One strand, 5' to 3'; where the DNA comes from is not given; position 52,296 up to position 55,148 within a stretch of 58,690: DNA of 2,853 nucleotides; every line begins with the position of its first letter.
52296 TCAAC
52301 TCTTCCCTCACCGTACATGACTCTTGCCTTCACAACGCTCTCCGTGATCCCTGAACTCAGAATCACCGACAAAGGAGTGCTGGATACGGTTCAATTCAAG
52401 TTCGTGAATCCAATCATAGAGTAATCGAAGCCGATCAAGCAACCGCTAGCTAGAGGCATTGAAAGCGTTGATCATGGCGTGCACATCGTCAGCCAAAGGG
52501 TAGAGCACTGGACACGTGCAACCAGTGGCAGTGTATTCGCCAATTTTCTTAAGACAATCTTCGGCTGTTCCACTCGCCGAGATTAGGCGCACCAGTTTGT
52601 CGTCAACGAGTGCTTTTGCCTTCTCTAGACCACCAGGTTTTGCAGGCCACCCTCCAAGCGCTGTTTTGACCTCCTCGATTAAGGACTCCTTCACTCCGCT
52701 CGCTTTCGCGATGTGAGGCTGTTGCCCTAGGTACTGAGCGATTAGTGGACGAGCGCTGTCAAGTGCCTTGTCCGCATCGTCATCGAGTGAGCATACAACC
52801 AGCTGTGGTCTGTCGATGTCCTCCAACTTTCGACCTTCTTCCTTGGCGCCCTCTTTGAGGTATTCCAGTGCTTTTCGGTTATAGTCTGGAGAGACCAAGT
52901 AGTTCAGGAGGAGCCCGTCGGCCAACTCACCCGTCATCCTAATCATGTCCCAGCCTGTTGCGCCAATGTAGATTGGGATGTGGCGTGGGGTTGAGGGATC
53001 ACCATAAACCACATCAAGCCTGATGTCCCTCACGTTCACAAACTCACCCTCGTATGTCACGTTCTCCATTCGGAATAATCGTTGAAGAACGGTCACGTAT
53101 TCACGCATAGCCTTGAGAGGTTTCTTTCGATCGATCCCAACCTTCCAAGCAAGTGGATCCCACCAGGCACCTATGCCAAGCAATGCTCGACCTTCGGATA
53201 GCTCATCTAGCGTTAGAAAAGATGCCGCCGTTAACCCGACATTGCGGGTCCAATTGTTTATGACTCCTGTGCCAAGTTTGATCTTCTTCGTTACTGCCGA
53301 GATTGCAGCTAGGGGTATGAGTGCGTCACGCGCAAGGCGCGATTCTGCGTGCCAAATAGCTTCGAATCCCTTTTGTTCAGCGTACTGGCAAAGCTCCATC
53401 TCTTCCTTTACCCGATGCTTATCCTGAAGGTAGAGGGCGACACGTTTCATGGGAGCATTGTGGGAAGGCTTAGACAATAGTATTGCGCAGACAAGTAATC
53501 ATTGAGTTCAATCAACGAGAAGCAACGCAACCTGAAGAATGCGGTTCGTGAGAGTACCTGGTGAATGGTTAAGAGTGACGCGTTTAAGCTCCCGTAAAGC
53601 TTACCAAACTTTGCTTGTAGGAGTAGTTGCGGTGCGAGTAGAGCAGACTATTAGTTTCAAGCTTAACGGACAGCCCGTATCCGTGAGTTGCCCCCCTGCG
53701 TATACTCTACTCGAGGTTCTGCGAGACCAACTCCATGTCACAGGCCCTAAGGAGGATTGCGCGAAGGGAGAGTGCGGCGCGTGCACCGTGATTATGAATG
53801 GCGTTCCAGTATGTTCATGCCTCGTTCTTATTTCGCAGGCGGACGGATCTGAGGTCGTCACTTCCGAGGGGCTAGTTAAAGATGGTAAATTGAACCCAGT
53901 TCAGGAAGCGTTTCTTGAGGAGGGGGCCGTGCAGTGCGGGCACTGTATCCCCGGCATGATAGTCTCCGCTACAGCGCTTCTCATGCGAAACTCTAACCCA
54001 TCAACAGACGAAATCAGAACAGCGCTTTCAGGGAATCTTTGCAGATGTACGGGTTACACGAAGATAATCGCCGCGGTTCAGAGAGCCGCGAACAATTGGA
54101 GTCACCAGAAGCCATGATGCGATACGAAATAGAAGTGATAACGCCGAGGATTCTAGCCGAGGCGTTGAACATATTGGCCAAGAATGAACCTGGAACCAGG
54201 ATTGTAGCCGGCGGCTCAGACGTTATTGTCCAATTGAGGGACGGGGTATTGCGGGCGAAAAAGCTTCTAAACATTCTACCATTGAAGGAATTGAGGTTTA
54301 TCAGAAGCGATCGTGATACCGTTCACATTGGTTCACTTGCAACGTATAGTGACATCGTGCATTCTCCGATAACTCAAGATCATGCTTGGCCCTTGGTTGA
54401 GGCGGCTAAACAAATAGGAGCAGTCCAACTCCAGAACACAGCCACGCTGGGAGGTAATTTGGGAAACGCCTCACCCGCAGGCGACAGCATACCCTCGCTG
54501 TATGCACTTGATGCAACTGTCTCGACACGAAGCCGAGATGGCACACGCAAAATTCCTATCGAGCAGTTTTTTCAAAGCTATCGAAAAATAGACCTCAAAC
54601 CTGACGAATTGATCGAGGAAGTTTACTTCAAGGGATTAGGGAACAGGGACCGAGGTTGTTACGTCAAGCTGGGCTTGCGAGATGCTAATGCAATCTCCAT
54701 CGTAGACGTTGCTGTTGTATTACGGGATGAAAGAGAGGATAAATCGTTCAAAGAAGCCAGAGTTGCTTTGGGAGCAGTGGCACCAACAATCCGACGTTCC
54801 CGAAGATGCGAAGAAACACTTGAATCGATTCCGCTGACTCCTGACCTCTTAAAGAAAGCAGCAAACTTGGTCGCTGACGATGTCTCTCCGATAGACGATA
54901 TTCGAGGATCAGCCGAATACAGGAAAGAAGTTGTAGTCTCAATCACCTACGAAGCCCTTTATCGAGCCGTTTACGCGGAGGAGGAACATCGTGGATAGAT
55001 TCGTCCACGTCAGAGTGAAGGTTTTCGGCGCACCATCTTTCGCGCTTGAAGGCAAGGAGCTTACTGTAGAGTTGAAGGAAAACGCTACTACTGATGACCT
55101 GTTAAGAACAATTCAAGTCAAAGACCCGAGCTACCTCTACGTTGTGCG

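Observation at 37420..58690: Putative archaeal anaerobic purine/N-heterocycle fermentation island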

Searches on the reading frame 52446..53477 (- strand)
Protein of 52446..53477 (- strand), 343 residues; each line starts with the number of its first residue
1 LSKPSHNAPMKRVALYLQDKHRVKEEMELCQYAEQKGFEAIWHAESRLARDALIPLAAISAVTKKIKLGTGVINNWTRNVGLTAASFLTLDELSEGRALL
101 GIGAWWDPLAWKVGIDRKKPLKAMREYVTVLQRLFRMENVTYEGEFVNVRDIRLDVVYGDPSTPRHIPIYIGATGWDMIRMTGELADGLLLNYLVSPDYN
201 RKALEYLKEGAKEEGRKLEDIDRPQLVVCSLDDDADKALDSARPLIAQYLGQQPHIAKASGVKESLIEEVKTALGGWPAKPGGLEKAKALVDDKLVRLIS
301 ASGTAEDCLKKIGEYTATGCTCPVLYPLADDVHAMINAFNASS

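Call 5: search_protein_families(library=pfam, proteins=[window:52446-53477:-])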
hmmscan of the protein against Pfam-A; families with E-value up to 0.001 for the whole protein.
window:52446-53477:- (343 aa): 1 family
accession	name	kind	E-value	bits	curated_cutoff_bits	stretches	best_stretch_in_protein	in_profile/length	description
PF00296.26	Bac_luciferase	-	1.3e-66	225.6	27.9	1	20-321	18-313/314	Luciferase-like monooxygenase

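Call 7: search_protein_families(library=ncbifam, proteins=[window:52446-53477:-], max_evalue=0.00001)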
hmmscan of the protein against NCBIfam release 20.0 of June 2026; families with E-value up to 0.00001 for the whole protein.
window:52446-53477:- (343 aa): 27 families (the best 25 are shown)
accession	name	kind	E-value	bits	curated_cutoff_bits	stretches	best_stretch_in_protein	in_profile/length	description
NF002619.0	PRK02271.1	equivalog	1.2e-57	195.7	276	1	16-336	6-317/329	5,10-methylenetetrahydromethanopterin reductase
TIGR03555.1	F420_mer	equivalog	8.7e-54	183.1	348.7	1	24-324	12-303/325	5,10-methylenetetrahydromethanopterin reductase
TIGR04024.1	F420_NP1902A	hypoth_equivalog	1.9e-37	128.8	345.4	1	12-317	3-301/330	TIGR04024 family LLM class F420-dependent oxidoreductase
TIGR03559.1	F420_Rv3520c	subfamily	1.5e-33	116.2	335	1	13-321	2-320/325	LLM class F420-dependent oxidoreductase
TIGR03841.1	F420_Rv3093c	subfamily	5.5e-32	111.3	213.65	1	22-328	8-297/298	LLM class F420-dependent oxidoreductase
TIGR03857.1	F420_MSMEG_2249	hypoth_equivalog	2.6e-29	102.5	218.4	1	22-250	12-235/329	TIGR03857 family LLM class F420-dependent oxidoreductase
TIGR03617.1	F420_MSMEG_2256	subfamily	1.7e-27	96.2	278.15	1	32-316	3-289/318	TIGR03617 family F420-dependent LLM class oxidoreductase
TIGR03619.1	F420_Rv2161c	subfamily_domain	1.4e-26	93.6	166.9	1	37-226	35-217/247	TIGR03619 family F420-dependent LLM class oxidoreductase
TIGR03564.1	F420_MSMEG_4879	subfamily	4e-26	92.2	234.25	1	30-249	5-218/265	TIGR03564 family F420-dependent LLM class oxidoreductase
TIGR03842.1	F420_CPS_4043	hypoth_equivalog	1.2e-23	83.7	295.45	1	16-340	5-322/329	TIGR03842 family LLM class F420-dependent oxidoreductase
TIGR03560.1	F420_Rv1855c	subfamily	2.1e-21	76.7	231.4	1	25-223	14-224/227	TIGR03560 family F420-dependent LLM class oxidoreductase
TIGR03620.1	F420_MSMEG_4141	subfamily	5.3e-20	71.9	219.8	1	22-252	16-203/280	TIGR03620 family F420-dependent LLM class oxidoreductase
TIGR03621.1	F420_MSMEG_2516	subfamily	7.1e-19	68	213.15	1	12-189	2-173/295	TIGR03621 family F420-dependent LLM class oxidoreductase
TIGR03554.1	F420_G6P_DH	equivalog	1.1e-15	57.5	420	1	42-245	42-247/331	glucose-6-phosphate dehydrogenase (coenzyme-F420)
TIGR03854.1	F420_MSMEG_3544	hypoth_equivalog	3.5e-14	52.8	295.6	1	29-221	18-208/290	TIGR03854 family LLM class F420-dependent oxidoreductase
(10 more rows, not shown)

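Call 62: search_solved_structures(query=window:52446-53477:-, max_evalue=1e-10)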
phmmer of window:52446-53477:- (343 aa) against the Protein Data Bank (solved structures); distinct sequences matched with E-value up to 1e-10: 10.
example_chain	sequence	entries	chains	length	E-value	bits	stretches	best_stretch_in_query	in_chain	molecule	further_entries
8qq8_A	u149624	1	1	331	1e-43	153.1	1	29-322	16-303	5,10-methylenetetrahydromethanopterin reductase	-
8qpl_A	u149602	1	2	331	1e-43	153.1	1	29-322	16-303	5,10-methylenetetrahydromethanopterin reductase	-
8qpm_A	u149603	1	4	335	1.1e-43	153.1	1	29-322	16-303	5,10-methylenetetrahydromethanopterin reductase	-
1z69_A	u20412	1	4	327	1.3e-38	136.3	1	31-322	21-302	Coenzyme F420-dependent N(5),N(10)-methylenetetrahydromethanopterin reductase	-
1f07_A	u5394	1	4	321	1.2e-33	120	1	23-323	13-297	COENZYME F420-DEPENDENT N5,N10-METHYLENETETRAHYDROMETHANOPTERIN REDUCTASE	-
1ezw_A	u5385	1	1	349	2.5e-32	115.7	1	27-331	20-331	COENZYME F420-DEPENDENT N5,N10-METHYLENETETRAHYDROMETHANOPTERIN REDUCTASE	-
1m41_A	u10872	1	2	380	8.2e-12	48.3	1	28-247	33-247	FMNH2-dependent alkanesulfonate monooxygenase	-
1nqk_A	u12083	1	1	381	8.3e-12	48.2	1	28-247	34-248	Alkanesulfonate monooxygenase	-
9hav_A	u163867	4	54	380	1.5e-11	47.4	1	26-240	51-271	Luciferase family protein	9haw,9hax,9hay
5lxe_A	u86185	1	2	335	2.1e-11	46.9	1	42-243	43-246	F420-dependent glucose-6-phosphate dehydrogenase 1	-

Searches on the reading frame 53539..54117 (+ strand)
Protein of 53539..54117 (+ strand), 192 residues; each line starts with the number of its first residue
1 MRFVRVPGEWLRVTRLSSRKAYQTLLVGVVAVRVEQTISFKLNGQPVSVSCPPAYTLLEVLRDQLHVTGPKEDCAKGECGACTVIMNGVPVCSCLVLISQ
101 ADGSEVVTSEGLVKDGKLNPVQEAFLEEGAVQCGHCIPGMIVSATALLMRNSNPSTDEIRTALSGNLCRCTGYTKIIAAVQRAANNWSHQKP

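Call 5: search_protein_families(library=pfam, proteins=[window:53539-54117:+])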
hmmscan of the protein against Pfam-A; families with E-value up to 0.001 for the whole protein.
window:53539-54117:+ (192 aa): 3 families
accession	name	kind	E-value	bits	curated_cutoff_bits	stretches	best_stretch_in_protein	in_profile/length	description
PF01799.25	Fer2_2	-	3.9e-31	107.4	30.3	1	108-181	1-75/75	[2Fe-2S] binding domain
PF00111.32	Fer2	-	2.4e-06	27.8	21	1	41-87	2-48/77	2Fe-2S iron-sulfur cluster binding domain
PF13085.11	Fer2_3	-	1.9e-05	25.1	27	1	72-105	50-83/107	2Fe-2S iron-sulfur cluster binding domain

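Call 7: search_protein_families(library=ncbifam, proteins=[window:53539-54117:+], max_evalue=0.00001)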
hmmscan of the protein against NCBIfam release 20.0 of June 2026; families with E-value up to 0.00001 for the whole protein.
window:53539-54117:+ (192 aa): 11 families
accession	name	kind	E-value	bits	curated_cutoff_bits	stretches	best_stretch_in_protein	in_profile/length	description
NF041020.1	glyceraldDH_gamma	equivalog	7.2e-56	188.3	290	1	36-186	11-161/164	glyceraldehyde dehydrogenase subunit gamma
NF043084.2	XdhC_XDHase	equivalog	1.9e-53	180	217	1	37-184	2-150/151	xanthine dehydrogenase subunit XdhC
TIGR03198.1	pucE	equivalog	6.5e-51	171.7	254.3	1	37-185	3-150/151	xanthine dehydrogenase subunit E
TIGR03193.1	4hydroxCoAred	equivalog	5.9e-47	159.3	257.8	1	40-184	4-148/148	4-hydroxybenzoyl-CoA reductase subunit gamma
TIGR03311.1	Se_dep_XDH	equivalog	1.1e-46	159.4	830.45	1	40-188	3-148/848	selenium-dependent xanthine dehydrogenase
NF007387.0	PRK09908.1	equivalog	2.9e-45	153.6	212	1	36-183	7-155/159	xanthine dehydrogenase iron sulfur-binding subunit XdhC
NF045668.1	pterin_aldehy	equivalog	3.4e-44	151.2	1100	1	39-185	4-153/905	molybdopterin-dependent aldehyde oxidoreductase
TIGR02963.1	xanthine_xdhA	equivalog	5.7e-41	140.6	467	1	38-186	1-160/468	xanthine dehydrogenase small subunit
NF008514.0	PRK11433.1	equivalog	6.8e-38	130.4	322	1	35-186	50-216/218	aldehyde dehydrogenase iron-sulfur subunit PaoA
TIGR02969.1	mam_aldehyde_ox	subfamily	2.1e-27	95.1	1912.3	1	40-181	5-158/1330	aldehyde oxidase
TIGR03313.1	Se_sel_red_Mo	hypoth_equivalog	2.5e-17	61.9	1101.9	1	40-185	1-146/951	molybdopterin-dependent oxidoreductase Mo/Fe-S-binding subunit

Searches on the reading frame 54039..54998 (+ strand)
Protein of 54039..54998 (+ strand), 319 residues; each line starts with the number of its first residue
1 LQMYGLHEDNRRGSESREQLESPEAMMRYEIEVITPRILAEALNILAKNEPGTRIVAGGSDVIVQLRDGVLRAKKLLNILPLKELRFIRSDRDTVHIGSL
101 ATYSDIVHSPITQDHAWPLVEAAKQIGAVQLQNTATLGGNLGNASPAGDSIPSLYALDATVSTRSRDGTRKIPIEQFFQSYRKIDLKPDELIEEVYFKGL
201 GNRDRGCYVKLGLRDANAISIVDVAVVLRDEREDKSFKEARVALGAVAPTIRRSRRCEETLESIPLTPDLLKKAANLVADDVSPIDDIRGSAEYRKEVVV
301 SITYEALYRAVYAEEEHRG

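Call 5: search_protein_families(library=pfam, proteins=[window:54039-54998:+])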
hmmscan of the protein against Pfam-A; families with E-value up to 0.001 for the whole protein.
window:54039-54998:+ (319 aa): 2 families
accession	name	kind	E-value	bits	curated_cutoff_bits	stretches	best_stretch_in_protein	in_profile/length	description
PF00941.27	FAD_binding_5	-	2.2e-43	148.5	27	1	30-196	2-166/170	FAD binding domain in molybdopterin dehydrogenase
PF03450.22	CO_deh_flav_C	-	6.8e-22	78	25.5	1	211-309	5-101/102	CO dehydrogenase flavoprotein C-terminal domain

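Call 7: search_protein_families(library=ncbifam, proteins=[window:54039-54998:+], max_evalue=0.00001)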
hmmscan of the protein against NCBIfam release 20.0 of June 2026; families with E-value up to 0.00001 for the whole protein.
window:54039-54998:+ (319 aa): 8 families
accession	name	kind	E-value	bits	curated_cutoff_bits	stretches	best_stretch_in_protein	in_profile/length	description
NF043083.1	XdhB_XDHase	equivalog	5.3e-62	209.6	310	1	33-314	7-287/289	xanthine dehydrogenase subunit XdhB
NF007427.0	PRK09971.1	equivalog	7.4e-61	205.9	287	1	34-316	8-289/292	xanthine dehydrogenase FAD-binding subunit XdhB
NF041019.1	glyceraldDH_beta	equivalog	1.8e-59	201.3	350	1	27-308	2-278/280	glyceraldehyde dehydrogenase subunit beta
TIGR02963.1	xanthine_xdhA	equivalog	7.7e-52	176.5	467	1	27-304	189-462/468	xanthine dehydrogenase small subunit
TIGR03199.1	pucC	equivalog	1.8e-29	102.8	306.05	1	36-300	1-259/264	xanthine dehydrogenase subunit C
TIGR03195.1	4hydrxCoA_B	equivalog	2e-26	92.9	404.55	2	30-142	4-115/321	4-hydroxybenzoyl-CoA reductase subunit beta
TIGR03312.1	Se_sel_red_FAD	hypoth_equivalog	1.4e-13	50.6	241.5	1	35-299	6-239/257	molybdopterin-dependent oxidoreductase FAD-binding subunit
TIGR02969.1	mam_aldehyde_ox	subfamily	3.9e-12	44.5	1912.3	1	121-305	335-521/1330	aldehyde oxidase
